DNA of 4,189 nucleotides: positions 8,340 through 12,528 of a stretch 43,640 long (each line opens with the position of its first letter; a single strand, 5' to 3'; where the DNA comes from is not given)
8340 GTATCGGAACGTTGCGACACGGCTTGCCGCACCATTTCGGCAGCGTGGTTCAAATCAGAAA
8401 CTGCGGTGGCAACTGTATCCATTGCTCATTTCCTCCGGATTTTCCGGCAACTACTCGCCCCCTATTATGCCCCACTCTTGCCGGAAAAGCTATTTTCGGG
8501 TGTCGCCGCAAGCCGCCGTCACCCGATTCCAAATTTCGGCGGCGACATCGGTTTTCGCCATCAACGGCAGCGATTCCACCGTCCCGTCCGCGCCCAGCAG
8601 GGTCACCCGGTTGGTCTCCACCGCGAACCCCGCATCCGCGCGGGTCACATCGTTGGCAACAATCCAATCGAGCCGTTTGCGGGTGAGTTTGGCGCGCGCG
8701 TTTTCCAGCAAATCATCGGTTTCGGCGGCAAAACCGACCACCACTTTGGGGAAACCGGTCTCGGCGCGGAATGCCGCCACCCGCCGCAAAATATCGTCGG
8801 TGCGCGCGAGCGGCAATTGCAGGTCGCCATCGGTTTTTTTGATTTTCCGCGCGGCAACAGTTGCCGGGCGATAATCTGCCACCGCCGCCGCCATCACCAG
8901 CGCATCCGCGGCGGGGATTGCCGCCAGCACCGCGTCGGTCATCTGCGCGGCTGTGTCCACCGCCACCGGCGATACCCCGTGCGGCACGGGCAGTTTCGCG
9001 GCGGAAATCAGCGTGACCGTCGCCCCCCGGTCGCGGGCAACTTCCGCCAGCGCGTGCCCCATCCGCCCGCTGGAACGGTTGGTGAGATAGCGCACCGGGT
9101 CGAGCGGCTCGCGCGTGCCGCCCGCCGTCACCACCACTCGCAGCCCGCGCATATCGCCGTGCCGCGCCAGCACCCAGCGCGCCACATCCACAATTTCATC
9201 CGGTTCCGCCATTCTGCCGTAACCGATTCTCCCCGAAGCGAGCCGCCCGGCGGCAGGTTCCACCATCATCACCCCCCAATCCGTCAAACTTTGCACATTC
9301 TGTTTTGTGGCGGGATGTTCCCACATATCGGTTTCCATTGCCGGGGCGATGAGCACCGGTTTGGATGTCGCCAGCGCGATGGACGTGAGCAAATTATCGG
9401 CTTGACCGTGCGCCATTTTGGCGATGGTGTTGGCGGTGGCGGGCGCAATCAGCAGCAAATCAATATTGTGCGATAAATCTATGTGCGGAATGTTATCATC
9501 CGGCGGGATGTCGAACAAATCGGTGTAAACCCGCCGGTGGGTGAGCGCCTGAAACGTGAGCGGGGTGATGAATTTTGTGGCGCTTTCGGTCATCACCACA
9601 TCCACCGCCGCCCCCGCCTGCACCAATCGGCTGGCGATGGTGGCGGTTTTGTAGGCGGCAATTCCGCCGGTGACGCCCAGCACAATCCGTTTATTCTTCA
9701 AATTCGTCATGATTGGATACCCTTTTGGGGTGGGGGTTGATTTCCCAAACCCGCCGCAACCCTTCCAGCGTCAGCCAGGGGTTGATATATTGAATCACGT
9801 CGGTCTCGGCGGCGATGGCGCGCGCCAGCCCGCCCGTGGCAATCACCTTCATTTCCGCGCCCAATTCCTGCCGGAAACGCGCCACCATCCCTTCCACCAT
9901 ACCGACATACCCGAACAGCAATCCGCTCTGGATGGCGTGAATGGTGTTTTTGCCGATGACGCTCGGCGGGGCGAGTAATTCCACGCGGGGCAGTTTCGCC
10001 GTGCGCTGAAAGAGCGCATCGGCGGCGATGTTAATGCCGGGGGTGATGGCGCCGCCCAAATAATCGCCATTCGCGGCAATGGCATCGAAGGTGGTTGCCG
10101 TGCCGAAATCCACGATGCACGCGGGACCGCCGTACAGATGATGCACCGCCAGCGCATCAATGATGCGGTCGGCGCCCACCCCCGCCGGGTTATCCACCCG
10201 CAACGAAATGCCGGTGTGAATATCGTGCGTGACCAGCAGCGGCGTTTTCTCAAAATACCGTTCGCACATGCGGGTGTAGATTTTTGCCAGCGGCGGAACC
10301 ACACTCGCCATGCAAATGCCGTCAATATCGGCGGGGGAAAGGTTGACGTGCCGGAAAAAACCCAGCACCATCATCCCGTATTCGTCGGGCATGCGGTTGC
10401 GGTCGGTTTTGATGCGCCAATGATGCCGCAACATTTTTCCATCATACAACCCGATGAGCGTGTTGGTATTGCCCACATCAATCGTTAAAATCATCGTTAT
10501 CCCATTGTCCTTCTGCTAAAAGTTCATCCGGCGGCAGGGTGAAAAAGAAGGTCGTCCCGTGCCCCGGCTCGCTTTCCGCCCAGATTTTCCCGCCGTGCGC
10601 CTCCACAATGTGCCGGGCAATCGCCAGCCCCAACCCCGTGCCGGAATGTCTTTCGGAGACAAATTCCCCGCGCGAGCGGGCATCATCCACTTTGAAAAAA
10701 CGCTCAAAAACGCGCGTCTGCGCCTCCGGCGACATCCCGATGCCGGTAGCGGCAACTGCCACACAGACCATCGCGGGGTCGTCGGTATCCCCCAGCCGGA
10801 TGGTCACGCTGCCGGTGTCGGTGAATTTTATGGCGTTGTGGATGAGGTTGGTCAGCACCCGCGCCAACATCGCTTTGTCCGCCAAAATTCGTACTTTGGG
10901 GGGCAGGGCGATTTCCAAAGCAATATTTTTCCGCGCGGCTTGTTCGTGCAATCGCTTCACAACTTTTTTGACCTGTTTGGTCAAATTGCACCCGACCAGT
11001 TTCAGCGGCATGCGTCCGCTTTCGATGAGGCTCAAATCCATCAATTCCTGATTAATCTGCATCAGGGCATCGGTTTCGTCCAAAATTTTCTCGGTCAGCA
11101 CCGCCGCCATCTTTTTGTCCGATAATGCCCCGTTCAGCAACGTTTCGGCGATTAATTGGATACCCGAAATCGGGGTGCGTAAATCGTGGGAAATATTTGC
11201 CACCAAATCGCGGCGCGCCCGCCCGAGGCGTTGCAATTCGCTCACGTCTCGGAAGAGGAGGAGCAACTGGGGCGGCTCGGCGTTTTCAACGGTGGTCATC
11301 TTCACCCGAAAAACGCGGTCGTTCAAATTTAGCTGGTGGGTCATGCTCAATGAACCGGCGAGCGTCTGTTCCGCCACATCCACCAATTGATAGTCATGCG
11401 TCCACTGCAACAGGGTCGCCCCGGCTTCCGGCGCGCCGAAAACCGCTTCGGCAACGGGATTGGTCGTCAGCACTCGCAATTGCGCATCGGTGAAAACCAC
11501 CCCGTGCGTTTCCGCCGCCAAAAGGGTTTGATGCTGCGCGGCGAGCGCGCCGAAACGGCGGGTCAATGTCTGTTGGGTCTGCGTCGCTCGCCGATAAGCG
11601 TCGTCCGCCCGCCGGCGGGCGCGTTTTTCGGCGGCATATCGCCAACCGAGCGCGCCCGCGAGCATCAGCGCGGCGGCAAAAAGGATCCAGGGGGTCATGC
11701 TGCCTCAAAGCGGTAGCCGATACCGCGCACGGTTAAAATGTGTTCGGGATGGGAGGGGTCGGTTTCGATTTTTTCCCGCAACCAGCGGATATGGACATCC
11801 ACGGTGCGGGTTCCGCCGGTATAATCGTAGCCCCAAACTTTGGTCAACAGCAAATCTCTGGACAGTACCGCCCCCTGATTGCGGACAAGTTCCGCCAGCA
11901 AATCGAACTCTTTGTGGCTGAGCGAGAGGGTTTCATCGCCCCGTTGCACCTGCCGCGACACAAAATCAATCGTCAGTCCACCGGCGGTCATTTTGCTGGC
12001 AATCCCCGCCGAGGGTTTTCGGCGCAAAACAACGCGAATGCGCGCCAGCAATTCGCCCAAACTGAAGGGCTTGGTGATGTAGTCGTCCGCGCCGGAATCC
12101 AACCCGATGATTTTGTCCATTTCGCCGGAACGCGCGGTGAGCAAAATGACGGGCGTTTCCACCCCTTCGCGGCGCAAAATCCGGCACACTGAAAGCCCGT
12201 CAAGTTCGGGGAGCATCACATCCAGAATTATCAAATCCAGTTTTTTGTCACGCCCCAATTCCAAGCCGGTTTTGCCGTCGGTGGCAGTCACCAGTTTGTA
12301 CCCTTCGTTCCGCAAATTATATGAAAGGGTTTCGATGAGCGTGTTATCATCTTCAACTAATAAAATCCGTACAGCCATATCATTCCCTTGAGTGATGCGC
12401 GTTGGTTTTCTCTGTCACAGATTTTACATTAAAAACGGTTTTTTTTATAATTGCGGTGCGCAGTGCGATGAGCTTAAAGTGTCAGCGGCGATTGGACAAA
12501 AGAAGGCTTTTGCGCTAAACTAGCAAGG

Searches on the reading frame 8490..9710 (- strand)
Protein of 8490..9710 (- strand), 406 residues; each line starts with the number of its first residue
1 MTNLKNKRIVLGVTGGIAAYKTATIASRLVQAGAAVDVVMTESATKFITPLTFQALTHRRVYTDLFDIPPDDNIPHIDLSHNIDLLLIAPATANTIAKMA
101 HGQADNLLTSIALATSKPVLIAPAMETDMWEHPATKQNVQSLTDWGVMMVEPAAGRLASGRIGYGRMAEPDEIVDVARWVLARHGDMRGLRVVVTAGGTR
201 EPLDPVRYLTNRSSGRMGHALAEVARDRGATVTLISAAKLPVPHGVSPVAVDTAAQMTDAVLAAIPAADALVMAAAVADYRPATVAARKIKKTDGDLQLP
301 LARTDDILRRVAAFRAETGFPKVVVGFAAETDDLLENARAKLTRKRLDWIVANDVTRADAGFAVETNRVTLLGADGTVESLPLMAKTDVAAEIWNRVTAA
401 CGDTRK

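Call 70: search_protein_families(library=pfam, proteins=[window:8490-9710:-], max_evalue=0.00001)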
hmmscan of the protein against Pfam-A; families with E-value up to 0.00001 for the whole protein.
window:8490-9710:- (406 aa): 2 families
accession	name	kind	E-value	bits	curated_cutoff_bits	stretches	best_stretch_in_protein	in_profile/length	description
PF04127.22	DFP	-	3e-69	233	22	1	188-372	2-186/186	DNA/pantothenate metabolism flavoprotein C-terminal domain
PF02441.25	Flavoprotein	-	1.1e-36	126.3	22.7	1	7-176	1-157/162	Flavoprotein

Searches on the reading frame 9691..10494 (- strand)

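Call 70: search_protein_families(library=pfam, proteins=[window:9691-10494:-], max_evalue=0.00001)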
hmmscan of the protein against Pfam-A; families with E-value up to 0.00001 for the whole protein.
window:9691-10494:- (267 aa): 1 family
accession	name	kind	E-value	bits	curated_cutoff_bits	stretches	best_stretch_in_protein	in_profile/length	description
PF03309.20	Pan_kinase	-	4.9e-75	252.3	24.7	1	2-206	1-205/205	Type III pantothenate kinase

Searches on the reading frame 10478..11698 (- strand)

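Call 70: search_protein_families(library=pfam, proteins=[window:10478-11698:-], max_evalue=0.00001)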
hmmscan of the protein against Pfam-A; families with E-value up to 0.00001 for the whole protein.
window:10478-11698:- (406 aa): 2 families
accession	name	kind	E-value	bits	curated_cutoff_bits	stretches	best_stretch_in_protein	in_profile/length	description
PF02518.31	HATPase_c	-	4.6e-28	98.3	26.4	1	274-391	2-110/111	Histidine kinase-, DNA gyrase B-, and HSP90-like ATPase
PF00512.31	HisKA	-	1.2e-13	51.3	26.9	1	161-228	1-66/66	His Kinase A (phospho-acceptor) domain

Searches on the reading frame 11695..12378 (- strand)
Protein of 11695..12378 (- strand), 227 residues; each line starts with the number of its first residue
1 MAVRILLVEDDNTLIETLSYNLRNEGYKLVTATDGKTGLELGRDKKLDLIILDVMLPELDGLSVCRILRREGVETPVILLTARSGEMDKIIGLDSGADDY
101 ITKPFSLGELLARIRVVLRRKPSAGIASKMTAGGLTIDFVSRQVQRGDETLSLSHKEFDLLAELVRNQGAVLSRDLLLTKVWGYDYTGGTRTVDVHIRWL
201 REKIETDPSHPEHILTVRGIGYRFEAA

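Call 70: search_protein_families(library=pfam, proteins=[window:11695-12378:-], max_evalue=0.00001)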
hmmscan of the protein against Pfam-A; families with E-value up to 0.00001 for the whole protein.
window:11695-12378:- (227 aa): 2 families
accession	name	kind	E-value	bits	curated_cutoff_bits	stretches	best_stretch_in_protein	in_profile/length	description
PF00486.34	Trans_reg_C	-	7.4e-29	100.1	26.2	1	149-224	2-77/77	Transcriptional regulatory protein, C terminal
PF00072.30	Response_reg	-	1.4e-28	99.7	30.2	1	5-115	1-111/111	Response regulator receiver domain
